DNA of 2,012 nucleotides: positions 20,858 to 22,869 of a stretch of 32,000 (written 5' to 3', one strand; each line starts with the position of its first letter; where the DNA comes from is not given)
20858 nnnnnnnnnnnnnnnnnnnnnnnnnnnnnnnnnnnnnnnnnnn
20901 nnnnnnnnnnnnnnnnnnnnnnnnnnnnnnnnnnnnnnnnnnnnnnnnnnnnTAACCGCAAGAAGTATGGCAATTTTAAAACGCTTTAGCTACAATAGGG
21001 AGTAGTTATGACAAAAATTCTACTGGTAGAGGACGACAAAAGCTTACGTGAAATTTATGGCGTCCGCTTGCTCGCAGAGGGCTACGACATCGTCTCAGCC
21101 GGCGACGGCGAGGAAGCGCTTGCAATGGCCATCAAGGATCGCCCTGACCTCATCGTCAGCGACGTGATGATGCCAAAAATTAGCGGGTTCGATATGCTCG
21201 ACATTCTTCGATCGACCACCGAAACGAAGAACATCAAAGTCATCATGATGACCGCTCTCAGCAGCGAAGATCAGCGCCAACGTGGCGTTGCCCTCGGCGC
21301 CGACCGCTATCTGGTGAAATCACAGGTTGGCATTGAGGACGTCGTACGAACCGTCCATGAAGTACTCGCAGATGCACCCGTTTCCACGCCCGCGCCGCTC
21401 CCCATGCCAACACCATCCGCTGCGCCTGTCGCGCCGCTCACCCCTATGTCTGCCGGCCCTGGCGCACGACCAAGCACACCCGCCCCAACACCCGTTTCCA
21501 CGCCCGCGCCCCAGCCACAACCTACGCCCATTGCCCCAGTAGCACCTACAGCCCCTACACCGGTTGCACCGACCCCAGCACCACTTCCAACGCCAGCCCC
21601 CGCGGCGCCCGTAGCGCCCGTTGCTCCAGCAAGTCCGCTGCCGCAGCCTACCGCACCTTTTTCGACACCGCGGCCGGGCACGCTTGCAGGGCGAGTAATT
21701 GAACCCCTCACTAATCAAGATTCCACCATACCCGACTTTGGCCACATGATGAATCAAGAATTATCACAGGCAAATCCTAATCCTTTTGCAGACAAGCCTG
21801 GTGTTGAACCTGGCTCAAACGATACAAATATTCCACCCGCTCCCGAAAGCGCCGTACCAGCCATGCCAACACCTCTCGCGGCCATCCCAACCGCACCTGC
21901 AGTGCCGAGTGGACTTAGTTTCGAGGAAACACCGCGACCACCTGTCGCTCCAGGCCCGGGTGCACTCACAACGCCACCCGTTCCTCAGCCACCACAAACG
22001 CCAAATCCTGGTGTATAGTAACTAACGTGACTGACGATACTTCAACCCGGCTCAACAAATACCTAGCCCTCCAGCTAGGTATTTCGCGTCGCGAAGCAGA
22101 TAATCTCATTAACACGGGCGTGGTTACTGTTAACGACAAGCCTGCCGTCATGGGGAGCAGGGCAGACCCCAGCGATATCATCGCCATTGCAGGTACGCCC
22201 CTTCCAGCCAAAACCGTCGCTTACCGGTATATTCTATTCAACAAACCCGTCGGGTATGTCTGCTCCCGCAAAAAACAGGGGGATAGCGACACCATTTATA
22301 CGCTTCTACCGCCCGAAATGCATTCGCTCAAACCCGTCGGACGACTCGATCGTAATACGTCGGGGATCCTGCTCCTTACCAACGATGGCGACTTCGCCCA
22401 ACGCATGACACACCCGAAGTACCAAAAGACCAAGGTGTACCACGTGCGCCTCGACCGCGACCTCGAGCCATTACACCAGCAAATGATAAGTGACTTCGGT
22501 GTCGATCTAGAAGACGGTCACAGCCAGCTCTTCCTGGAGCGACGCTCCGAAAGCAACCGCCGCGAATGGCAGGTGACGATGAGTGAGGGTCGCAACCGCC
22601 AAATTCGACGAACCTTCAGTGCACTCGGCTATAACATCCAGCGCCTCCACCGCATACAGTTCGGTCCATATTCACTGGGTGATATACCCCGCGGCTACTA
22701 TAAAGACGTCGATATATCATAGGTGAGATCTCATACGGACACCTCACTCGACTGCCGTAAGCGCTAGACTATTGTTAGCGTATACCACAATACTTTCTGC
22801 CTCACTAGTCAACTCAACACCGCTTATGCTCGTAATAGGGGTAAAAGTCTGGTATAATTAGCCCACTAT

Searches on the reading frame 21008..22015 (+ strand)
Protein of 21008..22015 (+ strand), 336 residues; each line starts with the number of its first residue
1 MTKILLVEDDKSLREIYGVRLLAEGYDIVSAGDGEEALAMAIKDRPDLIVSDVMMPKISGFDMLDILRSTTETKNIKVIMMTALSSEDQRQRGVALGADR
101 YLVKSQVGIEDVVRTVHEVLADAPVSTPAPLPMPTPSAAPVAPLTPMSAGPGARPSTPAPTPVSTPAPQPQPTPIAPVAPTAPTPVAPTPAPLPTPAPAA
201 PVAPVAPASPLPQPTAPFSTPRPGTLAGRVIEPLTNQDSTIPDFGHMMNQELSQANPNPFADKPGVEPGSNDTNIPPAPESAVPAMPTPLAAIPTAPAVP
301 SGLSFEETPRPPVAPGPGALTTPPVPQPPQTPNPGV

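Call 26: search_protein_families(library=pfam, proteins=[window:21008-22015:+], max_evalue=0.001)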
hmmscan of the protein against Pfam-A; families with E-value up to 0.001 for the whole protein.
window:21008-22015:+ (336 aa): 1 family
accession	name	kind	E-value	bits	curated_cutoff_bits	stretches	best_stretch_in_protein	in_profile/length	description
PF00072.30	Response_reg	-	1.8e-22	80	30.2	1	4-105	1-100/111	Response regulator receiver domain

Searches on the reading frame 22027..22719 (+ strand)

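Call 26: search_protein_families(library=pfam, proteins=[window:22027-22719:+], max_evalue=0.001)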
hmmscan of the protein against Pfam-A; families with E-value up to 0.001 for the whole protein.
window:22027-22719:+ (231 aa): 2 families
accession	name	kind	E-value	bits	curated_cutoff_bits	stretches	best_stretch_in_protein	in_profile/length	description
PF00849.27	PseudoU_synth_2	-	6.1e-23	82.2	26.8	1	68-199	2-152/152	RNA pseudouridylate synthase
PF01479.30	S4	-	3.4e-05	23.9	22.8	1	8-41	2-36/48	S4 domain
